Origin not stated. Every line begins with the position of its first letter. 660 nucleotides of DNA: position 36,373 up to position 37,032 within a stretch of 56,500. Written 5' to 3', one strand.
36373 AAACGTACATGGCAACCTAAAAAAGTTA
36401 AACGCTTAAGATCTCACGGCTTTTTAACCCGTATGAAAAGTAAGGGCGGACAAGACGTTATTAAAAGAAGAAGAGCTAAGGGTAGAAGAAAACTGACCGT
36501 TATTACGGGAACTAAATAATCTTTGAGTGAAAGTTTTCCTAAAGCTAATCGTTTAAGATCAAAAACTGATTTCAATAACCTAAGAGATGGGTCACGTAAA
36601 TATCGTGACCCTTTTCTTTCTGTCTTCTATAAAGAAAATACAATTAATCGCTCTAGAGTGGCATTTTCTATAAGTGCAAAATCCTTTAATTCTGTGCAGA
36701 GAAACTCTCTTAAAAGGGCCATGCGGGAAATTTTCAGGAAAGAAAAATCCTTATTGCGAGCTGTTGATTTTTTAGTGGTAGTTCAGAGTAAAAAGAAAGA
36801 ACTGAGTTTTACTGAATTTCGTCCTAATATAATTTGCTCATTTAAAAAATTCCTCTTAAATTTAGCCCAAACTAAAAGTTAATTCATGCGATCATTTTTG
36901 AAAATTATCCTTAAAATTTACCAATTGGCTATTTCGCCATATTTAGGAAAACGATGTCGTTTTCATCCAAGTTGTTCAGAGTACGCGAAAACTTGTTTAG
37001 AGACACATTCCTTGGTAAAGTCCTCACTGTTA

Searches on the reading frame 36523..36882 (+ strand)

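Call 11: search_protein_families(library=pfam, proteins=[window:36523-36882:+])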
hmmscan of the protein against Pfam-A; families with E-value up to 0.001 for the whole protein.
window:36523-36882:+ (119 aa): 1 family
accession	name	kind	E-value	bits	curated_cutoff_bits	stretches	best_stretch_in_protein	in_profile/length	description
PF00825.24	Ribonuclease_P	-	4.2e-21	75.5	22.3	1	5-109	1-107/109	Ribonuclease P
